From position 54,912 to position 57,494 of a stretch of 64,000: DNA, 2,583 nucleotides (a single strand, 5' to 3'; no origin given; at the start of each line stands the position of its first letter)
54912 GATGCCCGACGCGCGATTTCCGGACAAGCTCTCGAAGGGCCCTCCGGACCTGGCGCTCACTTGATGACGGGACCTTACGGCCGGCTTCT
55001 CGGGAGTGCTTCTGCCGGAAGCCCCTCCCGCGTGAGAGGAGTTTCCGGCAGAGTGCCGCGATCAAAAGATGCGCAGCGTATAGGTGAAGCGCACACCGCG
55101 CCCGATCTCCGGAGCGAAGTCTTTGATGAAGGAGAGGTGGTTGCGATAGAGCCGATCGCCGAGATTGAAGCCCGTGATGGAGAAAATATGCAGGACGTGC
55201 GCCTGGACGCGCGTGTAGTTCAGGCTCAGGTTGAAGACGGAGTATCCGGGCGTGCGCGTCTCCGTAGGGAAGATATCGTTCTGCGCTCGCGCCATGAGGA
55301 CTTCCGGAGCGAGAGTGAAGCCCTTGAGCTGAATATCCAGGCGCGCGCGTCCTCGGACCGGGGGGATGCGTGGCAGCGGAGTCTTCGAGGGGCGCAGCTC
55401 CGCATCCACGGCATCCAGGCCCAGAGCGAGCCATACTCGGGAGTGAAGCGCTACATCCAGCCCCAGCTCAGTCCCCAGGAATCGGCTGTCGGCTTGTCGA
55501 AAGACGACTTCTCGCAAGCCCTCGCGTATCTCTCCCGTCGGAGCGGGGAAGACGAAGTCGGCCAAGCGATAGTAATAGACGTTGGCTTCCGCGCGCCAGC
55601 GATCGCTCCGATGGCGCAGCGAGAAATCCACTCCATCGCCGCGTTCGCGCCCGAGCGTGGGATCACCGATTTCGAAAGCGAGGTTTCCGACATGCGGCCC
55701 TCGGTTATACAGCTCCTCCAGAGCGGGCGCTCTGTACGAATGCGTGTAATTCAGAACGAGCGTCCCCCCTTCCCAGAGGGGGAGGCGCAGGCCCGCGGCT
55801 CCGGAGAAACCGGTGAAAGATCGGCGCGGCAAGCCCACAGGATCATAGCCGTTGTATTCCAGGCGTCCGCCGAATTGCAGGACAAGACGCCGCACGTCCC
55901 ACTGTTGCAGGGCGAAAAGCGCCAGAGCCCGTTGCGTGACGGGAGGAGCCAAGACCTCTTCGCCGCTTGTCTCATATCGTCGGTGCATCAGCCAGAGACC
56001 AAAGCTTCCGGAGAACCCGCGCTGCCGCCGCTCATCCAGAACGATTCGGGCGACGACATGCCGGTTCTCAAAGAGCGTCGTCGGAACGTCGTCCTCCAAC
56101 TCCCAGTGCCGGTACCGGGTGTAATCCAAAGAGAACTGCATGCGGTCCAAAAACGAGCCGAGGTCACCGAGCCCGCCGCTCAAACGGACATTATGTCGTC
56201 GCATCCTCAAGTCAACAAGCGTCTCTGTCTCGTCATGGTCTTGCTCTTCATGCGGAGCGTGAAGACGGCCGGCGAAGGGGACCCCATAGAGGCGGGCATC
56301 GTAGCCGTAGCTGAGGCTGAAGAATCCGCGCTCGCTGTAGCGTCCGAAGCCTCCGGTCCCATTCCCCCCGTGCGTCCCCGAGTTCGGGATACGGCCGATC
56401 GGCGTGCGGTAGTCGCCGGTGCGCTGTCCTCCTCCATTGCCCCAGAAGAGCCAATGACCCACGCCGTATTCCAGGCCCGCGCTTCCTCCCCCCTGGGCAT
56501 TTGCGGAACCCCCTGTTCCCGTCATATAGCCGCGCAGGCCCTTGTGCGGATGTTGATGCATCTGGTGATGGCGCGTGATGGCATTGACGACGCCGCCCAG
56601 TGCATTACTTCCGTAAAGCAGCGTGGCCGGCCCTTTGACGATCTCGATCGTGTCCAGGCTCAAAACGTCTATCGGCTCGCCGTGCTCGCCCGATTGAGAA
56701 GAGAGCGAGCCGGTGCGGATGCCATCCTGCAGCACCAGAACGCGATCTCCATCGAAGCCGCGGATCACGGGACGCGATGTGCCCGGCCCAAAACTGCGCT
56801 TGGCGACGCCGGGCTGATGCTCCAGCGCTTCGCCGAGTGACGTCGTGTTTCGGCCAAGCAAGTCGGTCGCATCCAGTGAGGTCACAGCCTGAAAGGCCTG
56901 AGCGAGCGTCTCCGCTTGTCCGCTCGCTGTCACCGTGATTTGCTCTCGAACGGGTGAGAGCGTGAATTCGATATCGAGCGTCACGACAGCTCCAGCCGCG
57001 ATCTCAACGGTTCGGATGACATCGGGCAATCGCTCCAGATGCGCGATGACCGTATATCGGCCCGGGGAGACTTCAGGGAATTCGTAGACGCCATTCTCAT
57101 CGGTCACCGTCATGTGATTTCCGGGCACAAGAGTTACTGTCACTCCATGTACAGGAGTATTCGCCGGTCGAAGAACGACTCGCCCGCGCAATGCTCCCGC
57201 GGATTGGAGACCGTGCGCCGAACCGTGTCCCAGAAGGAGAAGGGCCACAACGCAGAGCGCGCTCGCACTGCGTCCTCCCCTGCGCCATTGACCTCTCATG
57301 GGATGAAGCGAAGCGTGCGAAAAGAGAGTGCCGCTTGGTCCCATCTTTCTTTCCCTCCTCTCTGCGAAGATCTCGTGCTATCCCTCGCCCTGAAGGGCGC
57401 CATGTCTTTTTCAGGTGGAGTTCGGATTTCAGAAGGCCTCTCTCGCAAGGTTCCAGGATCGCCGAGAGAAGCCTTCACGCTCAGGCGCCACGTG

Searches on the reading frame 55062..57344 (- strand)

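Call 19: search_protein_families(library=pfam, proteins=[window:55062-57344:-], max_evalue=0.001)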
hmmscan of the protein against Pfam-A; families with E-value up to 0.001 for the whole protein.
window:55062-57344:- (760 aa): 5 families
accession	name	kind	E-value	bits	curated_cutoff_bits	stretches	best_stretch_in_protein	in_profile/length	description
PF00593.30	TonB_dep_Rec_b-barrel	-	7.3e-30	105.6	27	1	322-713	10-429/436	TonB dependent receptor-like, beta-barrel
PF07715.20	Plug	-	3.7e-23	82.5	23.9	1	150-252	5-107/107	TonB-dependent Receptor Plug Domain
PF13620.12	CarboxypepD_reg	-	2.3e-12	47.5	32.3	1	52-126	2-80/82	Carboxypeptidase regulatory-like domain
PF13715.12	CarbopepD_reg_2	-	1.2e-06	28.9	32.2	1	53-119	2-68/88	CarboxypepD_reg-like domain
PF17210.9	SdrD_B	-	3.2e-05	24.5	29.7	1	62-103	21-66/112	SdrD B-like domain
